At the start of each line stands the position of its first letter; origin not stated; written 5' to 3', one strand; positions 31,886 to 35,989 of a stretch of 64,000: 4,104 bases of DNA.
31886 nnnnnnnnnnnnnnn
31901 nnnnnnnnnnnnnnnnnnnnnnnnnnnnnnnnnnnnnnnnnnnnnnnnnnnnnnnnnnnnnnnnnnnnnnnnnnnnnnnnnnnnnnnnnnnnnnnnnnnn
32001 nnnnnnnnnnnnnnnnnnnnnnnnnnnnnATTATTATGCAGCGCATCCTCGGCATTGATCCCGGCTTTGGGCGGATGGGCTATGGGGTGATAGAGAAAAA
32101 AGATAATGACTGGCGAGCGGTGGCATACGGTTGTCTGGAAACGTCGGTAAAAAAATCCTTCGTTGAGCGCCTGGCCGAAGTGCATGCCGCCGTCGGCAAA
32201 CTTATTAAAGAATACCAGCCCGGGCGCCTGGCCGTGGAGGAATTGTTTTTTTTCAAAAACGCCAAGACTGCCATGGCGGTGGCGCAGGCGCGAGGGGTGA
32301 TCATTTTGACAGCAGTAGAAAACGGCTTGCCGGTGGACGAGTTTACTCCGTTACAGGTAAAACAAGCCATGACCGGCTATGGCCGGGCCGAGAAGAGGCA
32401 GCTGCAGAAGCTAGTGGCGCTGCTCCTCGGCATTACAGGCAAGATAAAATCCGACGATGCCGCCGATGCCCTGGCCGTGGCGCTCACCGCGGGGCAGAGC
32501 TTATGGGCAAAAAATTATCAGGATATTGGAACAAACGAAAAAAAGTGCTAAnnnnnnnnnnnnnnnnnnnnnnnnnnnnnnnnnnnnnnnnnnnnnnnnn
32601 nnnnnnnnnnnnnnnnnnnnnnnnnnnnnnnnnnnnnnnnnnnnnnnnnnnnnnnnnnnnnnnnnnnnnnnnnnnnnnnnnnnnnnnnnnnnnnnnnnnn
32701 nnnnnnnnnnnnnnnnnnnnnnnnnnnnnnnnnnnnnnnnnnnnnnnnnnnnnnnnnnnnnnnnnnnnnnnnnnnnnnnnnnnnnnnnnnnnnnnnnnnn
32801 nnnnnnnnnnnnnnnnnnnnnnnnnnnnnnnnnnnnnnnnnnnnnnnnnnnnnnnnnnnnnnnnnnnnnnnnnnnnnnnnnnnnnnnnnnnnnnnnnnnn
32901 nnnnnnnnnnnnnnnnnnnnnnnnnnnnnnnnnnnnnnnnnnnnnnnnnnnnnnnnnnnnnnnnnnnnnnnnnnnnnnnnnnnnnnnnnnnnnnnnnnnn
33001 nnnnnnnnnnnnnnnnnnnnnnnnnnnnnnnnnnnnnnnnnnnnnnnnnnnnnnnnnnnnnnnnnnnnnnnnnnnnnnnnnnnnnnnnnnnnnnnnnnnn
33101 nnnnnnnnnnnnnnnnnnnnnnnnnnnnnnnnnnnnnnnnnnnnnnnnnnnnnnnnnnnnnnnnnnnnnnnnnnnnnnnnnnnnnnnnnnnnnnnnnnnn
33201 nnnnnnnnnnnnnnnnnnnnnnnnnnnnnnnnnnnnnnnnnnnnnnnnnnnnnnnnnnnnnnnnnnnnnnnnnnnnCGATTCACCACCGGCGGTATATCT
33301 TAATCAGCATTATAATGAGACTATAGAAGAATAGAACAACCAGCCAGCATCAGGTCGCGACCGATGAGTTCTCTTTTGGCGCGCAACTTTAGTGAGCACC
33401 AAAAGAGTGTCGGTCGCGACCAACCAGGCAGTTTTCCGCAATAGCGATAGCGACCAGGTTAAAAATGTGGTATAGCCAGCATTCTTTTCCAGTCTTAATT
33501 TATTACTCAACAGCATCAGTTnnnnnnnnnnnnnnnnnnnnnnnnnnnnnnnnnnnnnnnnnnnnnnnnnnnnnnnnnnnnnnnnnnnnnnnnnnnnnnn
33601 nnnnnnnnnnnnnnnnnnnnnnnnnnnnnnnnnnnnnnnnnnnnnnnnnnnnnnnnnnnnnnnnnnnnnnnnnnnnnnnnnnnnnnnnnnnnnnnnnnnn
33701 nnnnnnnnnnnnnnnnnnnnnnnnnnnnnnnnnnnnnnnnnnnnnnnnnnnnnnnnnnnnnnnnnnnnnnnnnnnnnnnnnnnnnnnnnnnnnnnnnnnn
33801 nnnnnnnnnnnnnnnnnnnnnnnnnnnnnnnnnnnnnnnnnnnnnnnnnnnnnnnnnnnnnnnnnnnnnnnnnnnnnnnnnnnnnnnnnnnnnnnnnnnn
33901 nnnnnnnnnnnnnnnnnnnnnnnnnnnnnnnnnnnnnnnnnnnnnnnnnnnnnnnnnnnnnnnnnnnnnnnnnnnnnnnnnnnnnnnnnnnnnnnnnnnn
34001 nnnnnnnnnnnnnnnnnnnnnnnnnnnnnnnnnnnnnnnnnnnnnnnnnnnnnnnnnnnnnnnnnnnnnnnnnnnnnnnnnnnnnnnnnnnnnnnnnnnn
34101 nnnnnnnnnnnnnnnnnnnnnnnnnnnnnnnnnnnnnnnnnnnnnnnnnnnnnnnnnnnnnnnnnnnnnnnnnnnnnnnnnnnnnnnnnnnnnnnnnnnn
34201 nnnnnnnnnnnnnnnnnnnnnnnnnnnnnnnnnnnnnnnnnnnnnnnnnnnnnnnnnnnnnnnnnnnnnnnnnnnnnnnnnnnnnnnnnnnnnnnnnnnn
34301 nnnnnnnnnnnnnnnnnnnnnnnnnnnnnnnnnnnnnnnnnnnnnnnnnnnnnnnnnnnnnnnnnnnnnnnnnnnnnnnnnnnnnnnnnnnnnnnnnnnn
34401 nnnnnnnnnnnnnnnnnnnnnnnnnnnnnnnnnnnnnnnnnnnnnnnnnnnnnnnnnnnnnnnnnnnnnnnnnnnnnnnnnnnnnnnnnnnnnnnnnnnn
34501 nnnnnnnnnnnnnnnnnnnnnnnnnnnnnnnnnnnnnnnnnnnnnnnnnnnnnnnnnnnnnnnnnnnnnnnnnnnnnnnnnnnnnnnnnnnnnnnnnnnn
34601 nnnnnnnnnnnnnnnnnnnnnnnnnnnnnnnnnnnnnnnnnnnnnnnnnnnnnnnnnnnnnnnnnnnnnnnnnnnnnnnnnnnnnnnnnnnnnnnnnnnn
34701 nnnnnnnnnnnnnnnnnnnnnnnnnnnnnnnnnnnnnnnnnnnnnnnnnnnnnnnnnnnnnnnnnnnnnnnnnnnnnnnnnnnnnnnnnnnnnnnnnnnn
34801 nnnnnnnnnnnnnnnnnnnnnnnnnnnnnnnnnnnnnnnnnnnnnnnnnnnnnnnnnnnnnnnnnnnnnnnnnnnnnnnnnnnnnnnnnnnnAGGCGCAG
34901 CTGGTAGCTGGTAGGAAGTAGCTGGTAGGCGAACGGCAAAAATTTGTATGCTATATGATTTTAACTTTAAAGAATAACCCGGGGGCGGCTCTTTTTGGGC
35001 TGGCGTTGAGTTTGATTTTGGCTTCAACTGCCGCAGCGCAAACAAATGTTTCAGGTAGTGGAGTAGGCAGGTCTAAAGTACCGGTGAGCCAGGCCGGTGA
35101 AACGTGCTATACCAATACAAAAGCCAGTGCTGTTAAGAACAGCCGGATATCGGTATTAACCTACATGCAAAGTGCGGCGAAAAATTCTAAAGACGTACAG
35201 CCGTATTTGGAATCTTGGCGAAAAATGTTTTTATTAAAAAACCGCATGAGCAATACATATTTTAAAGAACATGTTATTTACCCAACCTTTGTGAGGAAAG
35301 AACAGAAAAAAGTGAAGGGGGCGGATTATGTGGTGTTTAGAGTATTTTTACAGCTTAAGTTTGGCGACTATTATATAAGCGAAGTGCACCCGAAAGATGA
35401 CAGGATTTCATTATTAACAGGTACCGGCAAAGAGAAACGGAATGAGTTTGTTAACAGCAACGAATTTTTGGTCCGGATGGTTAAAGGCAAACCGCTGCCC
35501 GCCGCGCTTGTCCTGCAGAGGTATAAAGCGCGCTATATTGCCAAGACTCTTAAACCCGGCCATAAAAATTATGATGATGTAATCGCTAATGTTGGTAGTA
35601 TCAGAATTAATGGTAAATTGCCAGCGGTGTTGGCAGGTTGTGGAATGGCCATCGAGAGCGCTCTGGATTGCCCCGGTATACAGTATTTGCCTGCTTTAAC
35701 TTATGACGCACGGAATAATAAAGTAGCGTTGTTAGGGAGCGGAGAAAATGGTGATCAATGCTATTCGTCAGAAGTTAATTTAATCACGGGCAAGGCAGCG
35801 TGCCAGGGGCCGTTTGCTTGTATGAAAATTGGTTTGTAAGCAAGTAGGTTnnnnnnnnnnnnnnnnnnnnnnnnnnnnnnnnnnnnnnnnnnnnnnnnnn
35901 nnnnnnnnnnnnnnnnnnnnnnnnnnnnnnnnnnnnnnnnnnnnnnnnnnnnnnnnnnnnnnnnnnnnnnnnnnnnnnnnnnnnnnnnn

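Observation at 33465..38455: Polyamine operon with an embedded SET-domain methyltransferase and a secreted-protein insertion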

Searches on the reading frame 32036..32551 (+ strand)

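Call 3: search_protein_families(library=pfam, proteins=[window:32036-32551:+], max_evalue=0.01)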
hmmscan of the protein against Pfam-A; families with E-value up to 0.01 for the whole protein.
window:32036-32551:+ (171 aa): 1 family
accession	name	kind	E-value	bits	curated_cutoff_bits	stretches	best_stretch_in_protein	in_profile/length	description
PF02075.23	RuvC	-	2.2e-49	167.6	22.2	1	4-151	1-147/148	Crossover junction endodeoxyribonuclease RuvC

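Call 4: search_protein_families(library=ncbifam, proteins=[window:32036-32551:+], max_evalue=0.01)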
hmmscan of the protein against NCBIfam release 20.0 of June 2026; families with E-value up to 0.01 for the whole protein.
window:32036-32551:+ (171 aa): 2 families
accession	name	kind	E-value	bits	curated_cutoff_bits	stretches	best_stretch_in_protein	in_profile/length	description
NF000711.0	PRK00039.2-1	equivalog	9.1e-59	197.9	163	1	2-154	1-153/161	crossover junction endodeoxyribonuclease RuvC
TIGR00228.1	ruvC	equivalog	1.2e-42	145.5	100.65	1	4-156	1-151/156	crossover junction endodeoxyribonuclease RuvC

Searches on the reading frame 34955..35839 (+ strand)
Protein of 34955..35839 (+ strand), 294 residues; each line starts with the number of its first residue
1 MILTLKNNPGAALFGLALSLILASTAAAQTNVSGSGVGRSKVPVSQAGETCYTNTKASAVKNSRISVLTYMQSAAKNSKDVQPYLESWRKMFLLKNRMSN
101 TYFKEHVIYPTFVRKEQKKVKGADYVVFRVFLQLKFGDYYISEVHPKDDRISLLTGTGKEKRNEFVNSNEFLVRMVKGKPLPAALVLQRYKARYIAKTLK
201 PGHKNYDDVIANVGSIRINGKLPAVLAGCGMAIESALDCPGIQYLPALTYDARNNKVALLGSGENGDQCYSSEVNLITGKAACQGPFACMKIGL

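Call 3: search_protein_families(library=pfam, proteins=[window:34955-35839:+], max_evalue=0.01)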
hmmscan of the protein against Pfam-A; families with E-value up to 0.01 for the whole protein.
window:34955-35839:+ (294 aa): 0 families

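Call 4: search_protein_families(library=ncbifam, proteins=[window:34955-35839:+], max_evalue=0.01)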
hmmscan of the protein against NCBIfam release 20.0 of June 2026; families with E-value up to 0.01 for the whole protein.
window:34955-35839:+ (294 aa): 0 families

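Call 58: find_homologous_proteins(query=window:34955-35836:+, max_evalue=0.001)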
Query window:34955-35836:+ (294 aa): 1 proteins with E <= 0.001 among 2745 candidates.
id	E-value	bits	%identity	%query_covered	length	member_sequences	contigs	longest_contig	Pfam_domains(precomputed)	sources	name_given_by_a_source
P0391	2.0e-164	564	100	85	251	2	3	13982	-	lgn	-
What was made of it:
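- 34955..35839 (+): 294-aa ORFan with a Sec-type signal peptide; a lineage-specific low-GC insertion between speA and speY. The only hit among 5.8 billion clusters is itself (call 58).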

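Call 59: search_protein_families(library=padloc, proteins=[window:34955-35836:+], max_evalue=0.01)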
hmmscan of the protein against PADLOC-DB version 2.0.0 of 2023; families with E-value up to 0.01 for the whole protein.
window:34955-35836:+ (294 aa): 0 families

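Call 60: search_protein_families(library=phrogs, proteins=[window:34955-35836:+], max_evalue=0.01)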
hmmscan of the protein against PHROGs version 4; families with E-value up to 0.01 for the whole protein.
window:34955-35836:+ (294 aa): 0 families
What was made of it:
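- Tried and rejected: Defence and phage libraries for SET and the ORFan: no hits (calls 59, 60).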

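Call 80: predict_structure(protein=window:34955-35836:+)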
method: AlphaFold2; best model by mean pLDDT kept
length: 294 residues; sequences in the alignment: 1
mean_pLDDT: 37.1   pTM: 0.25
mean pLDDT of the five models: 37.1, 36.4, 33.5, 32.8, 30.8
residues with pLDDT >= 90: 0; 70-90: 0; 50-70: 50; < 50: 244
segments of 3 or more residues with pLDDT < 50: 1-3, 26-121, 123-241, 246-250, 279-281, 288-294
pLDDT, mean of each block of 10 residues (from residue 1): 51 56 45 30 25 24 27 32 35 29 32 39 40 38 38 38 31 27 29 28 28 27 38 46 49 51 51 51 46 29
secondary structure, 60 per line:
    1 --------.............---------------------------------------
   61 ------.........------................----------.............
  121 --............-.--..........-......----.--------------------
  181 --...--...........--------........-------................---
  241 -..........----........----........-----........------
elements in order: H9-21 H67-75 H82-97 E108-120 E123-134 E139-145 E150-155 H188-198 H207-214 H222-237 E242-251 E256-263 E268-275 E281-288
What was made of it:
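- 34955..35839 (+): The AF2 model is unusable (pLDDT 37, call 80).
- Tried and rejected: Structure of the ORFan: single-sequence AF2 gave pLDDT 37, so no fold search was attempted (call 80).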
